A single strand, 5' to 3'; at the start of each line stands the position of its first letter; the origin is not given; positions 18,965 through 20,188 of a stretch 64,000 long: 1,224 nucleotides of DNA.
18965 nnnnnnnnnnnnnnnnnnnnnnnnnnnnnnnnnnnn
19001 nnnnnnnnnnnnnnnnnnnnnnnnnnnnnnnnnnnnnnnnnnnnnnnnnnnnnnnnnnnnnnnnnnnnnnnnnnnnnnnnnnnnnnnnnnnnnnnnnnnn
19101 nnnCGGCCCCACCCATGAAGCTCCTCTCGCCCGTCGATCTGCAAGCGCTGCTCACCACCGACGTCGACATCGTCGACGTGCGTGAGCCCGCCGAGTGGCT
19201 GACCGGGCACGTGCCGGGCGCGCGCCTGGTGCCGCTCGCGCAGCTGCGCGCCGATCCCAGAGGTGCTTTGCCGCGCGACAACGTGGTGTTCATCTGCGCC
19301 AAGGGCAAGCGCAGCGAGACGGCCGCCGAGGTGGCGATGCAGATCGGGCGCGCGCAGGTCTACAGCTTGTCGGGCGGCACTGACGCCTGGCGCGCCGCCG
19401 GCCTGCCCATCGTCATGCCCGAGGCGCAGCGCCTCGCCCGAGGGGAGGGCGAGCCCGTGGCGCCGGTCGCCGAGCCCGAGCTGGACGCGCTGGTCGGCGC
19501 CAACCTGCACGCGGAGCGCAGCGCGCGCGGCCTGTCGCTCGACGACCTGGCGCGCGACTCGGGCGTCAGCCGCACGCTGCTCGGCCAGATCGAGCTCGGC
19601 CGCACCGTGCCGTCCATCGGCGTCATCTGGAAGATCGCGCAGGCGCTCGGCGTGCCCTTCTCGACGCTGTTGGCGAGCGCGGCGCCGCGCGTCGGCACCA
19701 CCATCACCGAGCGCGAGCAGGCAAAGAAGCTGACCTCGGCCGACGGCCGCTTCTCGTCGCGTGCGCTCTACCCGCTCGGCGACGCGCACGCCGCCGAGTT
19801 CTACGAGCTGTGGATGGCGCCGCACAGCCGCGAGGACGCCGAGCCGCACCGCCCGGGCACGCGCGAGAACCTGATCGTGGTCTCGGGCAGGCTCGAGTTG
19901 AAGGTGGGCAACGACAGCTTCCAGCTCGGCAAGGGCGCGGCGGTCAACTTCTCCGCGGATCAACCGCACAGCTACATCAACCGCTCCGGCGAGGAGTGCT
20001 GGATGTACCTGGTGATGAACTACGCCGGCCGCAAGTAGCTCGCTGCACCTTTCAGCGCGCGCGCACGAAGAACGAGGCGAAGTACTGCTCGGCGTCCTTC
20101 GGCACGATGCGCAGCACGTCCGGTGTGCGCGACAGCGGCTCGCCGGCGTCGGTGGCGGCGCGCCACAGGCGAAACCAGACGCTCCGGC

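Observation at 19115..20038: Unusual tripartite rhodanese–XRE HTH–cupin protein ending the encapsulin operon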

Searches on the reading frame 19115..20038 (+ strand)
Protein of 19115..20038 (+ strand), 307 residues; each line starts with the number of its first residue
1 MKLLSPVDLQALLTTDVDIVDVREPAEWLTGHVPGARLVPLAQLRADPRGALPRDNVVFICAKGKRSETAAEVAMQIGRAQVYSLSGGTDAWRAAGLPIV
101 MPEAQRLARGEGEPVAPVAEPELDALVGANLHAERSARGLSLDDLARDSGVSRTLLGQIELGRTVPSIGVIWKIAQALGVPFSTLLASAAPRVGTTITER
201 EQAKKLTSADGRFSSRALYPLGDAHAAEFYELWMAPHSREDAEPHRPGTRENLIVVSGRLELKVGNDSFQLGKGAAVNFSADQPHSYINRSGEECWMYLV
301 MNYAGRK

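Call 3: search_protein_families(library=pfam, proteins=[window:19115-20038:+], max_evalue=0.01)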
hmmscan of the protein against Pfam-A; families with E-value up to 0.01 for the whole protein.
window:19115-20038:+ (307 aa): 7 families
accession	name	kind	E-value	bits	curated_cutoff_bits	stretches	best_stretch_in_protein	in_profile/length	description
PF00581.25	Rhodanese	-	4.1e-16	59.7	22.2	1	7-94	3-101/102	Rhodanese-like domain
PF01381.28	HTH_3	-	7.6e-13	48.7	23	1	133-184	3-54/55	Helix-turn-helix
PF13560.12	HTH_31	-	8.1e-11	42.5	27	1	128-181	3-57/64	Helix-turn-helix domain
PF07883.17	Cupin_2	-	2e-10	40.7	27.2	1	240-300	9-69/70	Cupin domain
PF12844.13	HTH_19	-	3.2e-09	37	30.2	1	130-187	3-60/64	Helix-turn-helix domain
PF13443.12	HTH_26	-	7.1e-05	23.4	22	1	135-186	6-58/63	Cro/C1-type HTH DNA-binding domain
PF13413.12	HTH_25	-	0.0015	18.7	24.6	1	131-163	2-34/62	Helix-turn-helix domain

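Call 4: search_protein_families(library=ncbifam, proteins=[window:19115-20038:+], max_evalue=0.01)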
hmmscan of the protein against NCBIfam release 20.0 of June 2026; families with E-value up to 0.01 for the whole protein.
window:19115-20038:+ (307 aa): 24 families
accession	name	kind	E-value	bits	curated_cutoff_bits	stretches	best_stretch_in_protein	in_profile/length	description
NF006444.0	PRK08762.1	equivalog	4.7e-19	68.3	449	1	4-105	17-120/387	molybdopterin-synthase adenylyltransferase MoeB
NF006015.0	PRK08154.1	subfamily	2.9e-10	39.8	204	1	119-197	23-101/314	anaerobic benzoate catabolism transcriptional regulator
NF001195.0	PRK00162.1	equivalog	3e-10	40.3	102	1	13-100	16-104/108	thiosulfate sulfurtransferase GlpE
NF005902.0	PRK07878.1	equivalog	1.6e-08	33.9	647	1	6-93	291-382/392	adenylyltransferase/sulfurtransferase MoeZ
NF045521.1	rhoda_near_glyco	subfamily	2.5e-08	33.8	145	1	14-101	29-117/144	rhodanese homology domain-containing protein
TIGR03070.1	couple_hipB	subfamily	2.6e-08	33.7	71.65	1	128-180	4-56/58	type II toxin-antitoxin system Y4mF family antitoxin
NF045694.1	seleno_TsoB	exception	6e-07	27.9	805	1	13-107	55-164/572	rhodanese/DsbD fusion-like selenoprotein TsoB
NF007408.0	PRK09943.1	equivalog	1.1e-06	28.3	211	1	127-296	8-175/185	HTH-type transcriptional regulator PuuR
NF041677.1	trans_regClgR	equivalog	1.5e-06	28.3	170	1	126-205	8-87/113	transcriptional regulator ClgR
NF041951.1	phage_RstR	subfamily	2e-06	28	80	1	128-192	4-68/108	RstR family transcriptional repressor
NF010465.0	PRK13890.1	equivalog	2.7e-06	27.5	96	1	136-188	15-67/121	conjugal transfer protein TrbA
NF005646.0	PRK07411.1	equivalog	1.6e-05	24.2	633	1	9-94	289-381/390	molybdopterin-synthase adenylyltransferase MoeB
NF008750.0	PRK11784.1-2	equivalog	3.7e-05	23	241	0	13-41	12-40/346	tRNA 2-selenouridine(34) synthase MnmH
NF041203.1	rhodanese_LYCAU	equivalog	5.3e-05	22.9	115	1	12-99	32-123/126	rhodanese-related (seleno)protein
NF007627.0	PRK10287.1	equivalog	5.7e-05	23.3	102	1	19-87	23-93/104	thiosulfate sulfurtransferase PspE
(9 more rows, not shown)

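Call 5: find_homologous_proteins(query=window:19115-20035:+, max_evalue=0.001)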
Query window:19115-20035:+ (307 aa): 1343 proteins with E <= 0.001 among 8000 candidates; the best 120 are listed.
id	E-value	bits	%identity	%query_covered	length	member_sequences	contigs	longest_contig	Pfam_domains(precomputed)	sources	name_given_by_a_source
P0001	3.0e-199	678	100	100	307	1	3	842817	PF12844.14,PF07883.18,PF00581.26,PF01381.29,PF13560.13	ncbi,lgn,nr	ncbi:MAG: helix-turn-helix domain-containing protein [Deltaproteobacteria bacterium]|nr:helix-turn-h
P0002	4.7e-173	593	89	100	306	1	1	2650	PF12844.14,PF07883.18,PF00581.26,PF01381.29,PF13560.13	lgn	-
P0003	4.9e-173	592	89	100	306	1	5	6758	PF12844.14,PF07883.18,PF00581.26,PF01381.29,PF13560.13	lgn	-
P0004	7.5e-173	592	89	100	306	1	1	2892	PF12844.14,PF07883.18,PF00581.26,PF01381.29,PF13560.13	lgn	-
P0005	1.5e-172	591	89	100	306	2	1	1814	PF12844.14,PF07883.18,PF00581.26,PF01381.29,PF13560.13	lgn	-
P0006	2.3e-172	590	87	100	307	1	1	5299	PF12844.14,PF07883.18,PF00581.26,PF01381.29,PF13560.13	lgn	-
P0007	2.7e-172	590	86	100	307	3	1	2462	PF12844.14,PF07883.18,PF00581.26,PF01381.29,PF13560.13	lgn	-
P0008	1.0e-171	588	87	100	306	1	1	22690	PF12844.14,PF07883.18,PF00581.26,PF01381.29,PF13560.13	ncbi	-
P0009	2.0e-170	584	85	100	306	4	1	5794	PF12844.14,PF07883.18,PF00581.26,PF01381.29,PF13560.13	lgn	-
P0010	1.2e-169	581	85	100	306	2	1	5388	PF12844.14,PF07883.18,PF00581.26,PF01381.29,PF13560.13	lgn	-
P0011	2.9e-168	577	86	100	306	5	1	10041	PF12844.14,PF07883.18,PF00581.26,PF01381.29,PF13560.13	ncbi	-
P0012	3.4e-168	577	84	100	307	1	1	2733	PF12844.14,PF07883.18,PF00581.26,PF01381.29,PF13560.13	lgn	-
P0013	7.6e-166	569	84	100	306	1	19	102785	PF12844.14,PF07883.18,PF00581.26,PF01381.29,PF13560.13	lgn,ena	-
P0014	2.7e-159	547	80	100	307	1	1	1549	PF12844.14,PF07883.18,PF00581.26,PF01381.29,PF13560.13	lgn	-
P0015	7.7e-155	533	79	100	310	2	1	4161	PF12844.14,PF07883.18,PF00581.26,PF01381.29,PF13560.13,PF13443.13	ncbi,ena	-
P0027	9.1e-139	480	72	100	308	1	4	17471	PF12844.14,PF07883.18,PF00581.26,PF01381.29,PF13560.13,PF13443.13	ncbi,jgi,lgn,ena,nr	ncbi:MAG: helix-turn-helix domain-containing protein [Deltaproteobacteria bacterium]|nr:helix-turn-h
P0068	2.0e-113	397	90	67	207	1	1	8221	PF12844.14,PF07883.18,PF01381.29,PF13560.13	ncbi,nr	ncbi:MAG: hypothetical protein A2138_14120 [Deltaproteobacteria bacterium RBG_16_71_12]|nr:MAG: hypo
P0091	5.5e-108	379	59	99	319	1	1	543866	PF12844.14,PF07883.18,PF00581.26,PF01381.29,PF13560.13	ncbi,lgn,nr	ncbi:MAG: rhodanese-like domain-containing protein [Deltaproteobacteria bacterium]|nr:rhodanese-like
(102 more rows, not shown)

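Call 12: find_related_loci(query=A1, collection=genome_contigs, flank=10000)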
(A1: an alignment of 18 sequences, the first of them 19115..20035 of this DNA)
Query A1 (307 aa) in genome_contigs; peptide patterns used: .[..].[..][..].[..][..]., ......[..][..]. (x = any residue, [..] = any of these).
453 stretches matched a pattern; 95 encode a relative of the query (tblastn E <= 1e-3); the best 80 are kept; 80 distinct loci.
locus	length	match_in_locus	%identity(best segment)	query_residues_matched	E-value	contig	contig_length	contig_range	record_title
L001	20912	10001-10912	86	1-305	2e-174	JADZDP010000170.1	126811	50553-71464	MAG: Deltaproteobacteria bacterium isolate SJ783 c_000000921812, whole genome shotgun sequence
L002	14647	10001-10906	87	1-303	4e-171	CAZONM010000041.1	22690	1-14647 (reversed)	MAG TPA_asm: uncultured Myxococcales bacterium isolate binchicken_co16_62 genome assembly, contig: NODE_3794_length_2269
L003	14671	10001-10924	72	1-306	1e-144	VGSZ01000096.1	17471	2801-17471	MAG: Deltaproteobacteria bacterium isolate K_DeepCast_35m_m1_088 K_DeepCast_35m_m1_088_Ga0194129_10004892, whole genome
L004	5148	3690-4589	70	1-303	3e-143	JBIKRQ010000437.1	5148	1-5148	MAG: Myxococcota bacterium isolate ME2015-06-12_3300042296_group6_bin12 Rohwer_bin1495_scaffold_12004_c1, whole genome s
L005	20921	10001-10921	66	4-304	8e-128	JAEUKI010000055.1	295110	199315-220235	MAG: Myxococcales bacterium isolate new MAG-91 k141_697175, whole genome shotgun sequence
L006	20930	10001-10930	65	4-304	1e-126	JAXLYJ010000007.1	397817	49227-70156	MAG: Polyangiales bacterium isolate STL-MYX10 C1.257.fa-7, whole genome shotgun sequence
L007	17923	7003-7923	65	4-304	3e-125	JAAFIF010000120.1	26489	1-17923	MAG: Myxococcales bacterium isolate bin23.maxbin.ball.042 WN_Myxococcales_1_scaffold_4, whole genome shotgun sequence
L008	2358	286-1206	61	1-303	7e-125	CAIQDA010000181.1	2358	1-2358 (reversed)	MAG: uncultured delta proteobacterium isolate Kiruna3_bin-1548 genome assembly, contig: bin-1548:181/511, whole genome s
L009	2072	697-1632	61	1-304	4e-125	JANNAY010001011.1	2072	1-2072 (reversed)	MAG: Deltaproteobacteria bacterium isolate OTE_78_metabat_392 OTE_78_k141_1869921, whole genome shotgun sequence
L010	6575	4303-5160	64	17-303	8e-116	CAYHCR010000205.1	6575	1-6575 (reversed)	MAG TPA_asm: uncultured Myxococcales bacterium isolate ERP119702_co1_232 genome assembly, contig: NODE_17091_length_6575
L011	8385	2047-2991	58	1-303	1e-113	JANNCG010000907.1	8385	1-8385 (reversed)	MAG: Myxococcales bacterium isolate OTE_78_metabat_205 OTE_78_k141_910433, whole genome shotgun sequence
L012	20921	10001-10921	57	2-303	3e-113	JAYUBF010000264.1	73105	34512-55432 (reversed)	MAG: Myxococcales bacterium isolate GFS_6713 GFS_6713_263, whole genome shotgun sequence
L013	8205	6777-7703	57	1-303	1e-108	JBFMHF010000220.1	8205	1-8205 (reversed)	MAG: Myxococcota bacterium isolate MAG316 MAG316_220, whole genome shotgun sequence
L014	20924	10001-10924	56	1-304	3e-108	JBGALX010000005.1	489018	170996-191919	MAG: Myxococcaceae bacterium isolate MAG_AAO_H10.48 AAOH10-48_opera_contig_58, whole genome shotgun sequence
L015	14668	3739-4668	56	1-306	7e-108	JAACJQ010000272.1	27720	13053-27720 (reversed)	MAG: Archangiaceae bacterium isolate LZH k87_431412, whole genome shotgun sequence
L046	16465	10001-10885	53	8-303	7e-92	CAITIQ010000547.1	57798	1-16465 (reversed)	MAG: uncultured delta proteobacterium isolate ErkenSummer_bin-6818 genome assembly, contig: bin-6818:547/673, whole geno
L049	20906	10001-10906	53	1-303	4e-91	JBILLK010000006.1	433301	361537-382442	MAG: Polyangiaceae bacterium isolate ME2017-07-27_3300044645_group7_bin87 Rohwer_bin1489_scaffold_7_c1, whole genome sho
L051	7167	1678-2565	50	17-303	2e-86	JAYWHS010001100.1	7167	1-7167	MAG: Kofleriaceae bacterium isolate GLR80_GL56_UP_1_concoct_69 GLR80_GL56_UP_1_concoct_69_1099, whole genome shotgun seq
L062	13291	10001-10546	54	122-303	2e-55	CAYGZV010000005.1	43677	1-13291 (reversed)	MAG TPA_asm: uncultured Rhodoplanes sp. isolate ERP119294_co1_409 genome assembly, contig: NODE_897_length_43677_cov_22.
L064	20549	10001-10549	55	122-304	3e-53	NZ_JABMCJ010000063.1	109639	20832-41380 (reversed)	Tardiphaga robiniae strain LMG 26467 k141_74, whole genome shotgun sequence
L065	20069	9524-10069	51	122-303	2e-52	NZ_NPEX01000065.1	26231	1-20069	Rhodoplanes roseus strain DSM 5909 NODE_65_length_26231_cov_35.6763, whole genome shotgun sequence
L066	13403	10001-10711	42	45-304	3e-52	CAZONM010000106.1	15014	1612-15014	MAG TPA_asm: uncultured Myxococcales bacterium isolate binchicken_co16_62 genome assembly, contig: NODE_6683_length_1501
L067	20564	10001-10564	50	114-303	7e-52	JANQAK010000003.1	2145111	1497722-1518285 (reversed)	MAG: Afipia sp. isolate 46_gen_w_cov.30 c38, whole genome shotgun sequence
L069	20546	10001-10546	51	122-303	2e-51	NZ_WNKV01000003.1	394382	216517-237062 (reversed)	Rhodoplanes serenus strain DSM 18633 NODE_3_length_394382_cov_33.727, whole genome shotgun sequence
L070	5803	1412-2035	49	91-303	3e-51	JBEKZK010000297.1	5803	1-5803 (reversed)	MAG: Xanthobacteraceae bacterium isolate SPRUCE 697 SPRUCE_697_297, whole genome shotgun sequence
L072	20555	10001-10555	49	119-303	4e-51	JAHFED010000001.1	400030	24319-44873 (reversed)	MAG: Myxococcales bacterium isolate nzgw260 NODE_10_length_400031_cov_5.039289, whole genome shotgun sequence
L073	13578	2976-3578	49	109-304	3e-51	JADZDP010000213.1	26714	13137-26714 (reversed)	MAG: Deltaproteobacteria bacterium isolate SJ783 c_000001262439, whole genome shotgun sequence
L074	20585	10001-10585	49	110-303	1e-50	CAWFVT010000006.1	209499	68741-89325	MAG: uncultured proteobacterium isolate MFD04967.bin.2.112 genome assembly, contig: contig_20681, whole genome shotgun s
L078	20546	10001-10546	51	122-303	2e-48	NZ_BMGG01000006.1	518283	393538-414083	Chelatococcus reniformis strain CGMCC 1.12919 sequence06, whole genome shotgun sequence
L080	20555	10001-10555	47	121-306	4e-47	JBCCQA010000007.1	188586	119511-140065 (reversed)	MAG: Myxococcota bacterium isolate P01_D01_bin.141 k141_2623139_length_188586_cov_31.4334, whole genome shotgun sequence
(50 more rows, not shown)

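Call 23: search_solved_structures(query=A1, max_evalue=0.001, show_alignments=3)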
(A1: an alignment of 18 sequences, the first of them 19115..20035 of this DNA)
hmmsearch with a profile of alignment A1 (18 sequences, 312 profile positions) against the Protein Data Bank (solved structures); distinct sequences matched with E-value up to 0.001: 80 (the best 60 are shown).
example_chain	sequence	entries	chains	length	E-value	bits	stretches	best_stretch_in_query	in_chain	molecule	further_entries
1yt8_A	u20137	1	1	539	7.2e-33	117.6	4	11-100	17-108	thiosulfate sulfurtransferase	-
6mxv_A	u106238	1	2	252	6.8e-29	104.5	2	4-113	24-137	Rhodanese-like family protein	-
1y9q_A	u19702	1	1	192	3.6e-28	102.1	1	132-305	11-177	transcriptional regulator, HTH_3 family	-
3tp9_A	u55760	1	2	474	3.3e-20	75.9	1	3-101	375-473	BETA-LACTAMASE and RHODANESE DOMAIN PROTEIN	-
2moi_A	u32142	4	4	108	1.3e-18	70.7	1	3-104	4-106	Inner membrane protein YgaP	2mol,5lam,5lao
5hbl_A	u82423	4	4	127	2.3e-18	69.9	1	3-104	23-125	Inner membrane protein YgaP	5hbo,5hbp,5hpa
2mrm_A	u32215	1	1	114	4.6e-18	68.9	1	3-102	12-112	Membrane protein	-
5hbq_A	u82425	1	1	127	3.1e-16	62.9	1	3-104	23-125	Inner membrane protein YgaP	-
3iwh_A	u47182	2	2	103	1e-15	61.2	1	1-101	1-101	Rhodanese-like domain protein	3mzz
5ve3_B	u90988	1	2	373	3.5e-14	56.2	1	17-98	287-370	BpPRF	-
3gk5_A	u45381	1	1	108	1.3e-13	54.3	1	3-105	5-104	Uncharacterized rhodanese-related protein TVG0868615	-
6b8w_A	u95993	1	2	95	1.9e-13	53.8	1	221-308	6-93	XRE family transcriptional regulator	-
5ve4_A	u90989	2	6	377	1.2e-12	51.1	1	17-100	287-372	BpPRF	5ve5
1gmx_A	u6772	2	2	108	6.3e-12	48.8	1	5-96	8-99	THIOSULFATE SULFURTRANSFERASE GLPE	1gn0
2hhg_A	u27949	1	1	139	7e-12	48.6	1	3-102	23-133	Hypothetical protein RPA3614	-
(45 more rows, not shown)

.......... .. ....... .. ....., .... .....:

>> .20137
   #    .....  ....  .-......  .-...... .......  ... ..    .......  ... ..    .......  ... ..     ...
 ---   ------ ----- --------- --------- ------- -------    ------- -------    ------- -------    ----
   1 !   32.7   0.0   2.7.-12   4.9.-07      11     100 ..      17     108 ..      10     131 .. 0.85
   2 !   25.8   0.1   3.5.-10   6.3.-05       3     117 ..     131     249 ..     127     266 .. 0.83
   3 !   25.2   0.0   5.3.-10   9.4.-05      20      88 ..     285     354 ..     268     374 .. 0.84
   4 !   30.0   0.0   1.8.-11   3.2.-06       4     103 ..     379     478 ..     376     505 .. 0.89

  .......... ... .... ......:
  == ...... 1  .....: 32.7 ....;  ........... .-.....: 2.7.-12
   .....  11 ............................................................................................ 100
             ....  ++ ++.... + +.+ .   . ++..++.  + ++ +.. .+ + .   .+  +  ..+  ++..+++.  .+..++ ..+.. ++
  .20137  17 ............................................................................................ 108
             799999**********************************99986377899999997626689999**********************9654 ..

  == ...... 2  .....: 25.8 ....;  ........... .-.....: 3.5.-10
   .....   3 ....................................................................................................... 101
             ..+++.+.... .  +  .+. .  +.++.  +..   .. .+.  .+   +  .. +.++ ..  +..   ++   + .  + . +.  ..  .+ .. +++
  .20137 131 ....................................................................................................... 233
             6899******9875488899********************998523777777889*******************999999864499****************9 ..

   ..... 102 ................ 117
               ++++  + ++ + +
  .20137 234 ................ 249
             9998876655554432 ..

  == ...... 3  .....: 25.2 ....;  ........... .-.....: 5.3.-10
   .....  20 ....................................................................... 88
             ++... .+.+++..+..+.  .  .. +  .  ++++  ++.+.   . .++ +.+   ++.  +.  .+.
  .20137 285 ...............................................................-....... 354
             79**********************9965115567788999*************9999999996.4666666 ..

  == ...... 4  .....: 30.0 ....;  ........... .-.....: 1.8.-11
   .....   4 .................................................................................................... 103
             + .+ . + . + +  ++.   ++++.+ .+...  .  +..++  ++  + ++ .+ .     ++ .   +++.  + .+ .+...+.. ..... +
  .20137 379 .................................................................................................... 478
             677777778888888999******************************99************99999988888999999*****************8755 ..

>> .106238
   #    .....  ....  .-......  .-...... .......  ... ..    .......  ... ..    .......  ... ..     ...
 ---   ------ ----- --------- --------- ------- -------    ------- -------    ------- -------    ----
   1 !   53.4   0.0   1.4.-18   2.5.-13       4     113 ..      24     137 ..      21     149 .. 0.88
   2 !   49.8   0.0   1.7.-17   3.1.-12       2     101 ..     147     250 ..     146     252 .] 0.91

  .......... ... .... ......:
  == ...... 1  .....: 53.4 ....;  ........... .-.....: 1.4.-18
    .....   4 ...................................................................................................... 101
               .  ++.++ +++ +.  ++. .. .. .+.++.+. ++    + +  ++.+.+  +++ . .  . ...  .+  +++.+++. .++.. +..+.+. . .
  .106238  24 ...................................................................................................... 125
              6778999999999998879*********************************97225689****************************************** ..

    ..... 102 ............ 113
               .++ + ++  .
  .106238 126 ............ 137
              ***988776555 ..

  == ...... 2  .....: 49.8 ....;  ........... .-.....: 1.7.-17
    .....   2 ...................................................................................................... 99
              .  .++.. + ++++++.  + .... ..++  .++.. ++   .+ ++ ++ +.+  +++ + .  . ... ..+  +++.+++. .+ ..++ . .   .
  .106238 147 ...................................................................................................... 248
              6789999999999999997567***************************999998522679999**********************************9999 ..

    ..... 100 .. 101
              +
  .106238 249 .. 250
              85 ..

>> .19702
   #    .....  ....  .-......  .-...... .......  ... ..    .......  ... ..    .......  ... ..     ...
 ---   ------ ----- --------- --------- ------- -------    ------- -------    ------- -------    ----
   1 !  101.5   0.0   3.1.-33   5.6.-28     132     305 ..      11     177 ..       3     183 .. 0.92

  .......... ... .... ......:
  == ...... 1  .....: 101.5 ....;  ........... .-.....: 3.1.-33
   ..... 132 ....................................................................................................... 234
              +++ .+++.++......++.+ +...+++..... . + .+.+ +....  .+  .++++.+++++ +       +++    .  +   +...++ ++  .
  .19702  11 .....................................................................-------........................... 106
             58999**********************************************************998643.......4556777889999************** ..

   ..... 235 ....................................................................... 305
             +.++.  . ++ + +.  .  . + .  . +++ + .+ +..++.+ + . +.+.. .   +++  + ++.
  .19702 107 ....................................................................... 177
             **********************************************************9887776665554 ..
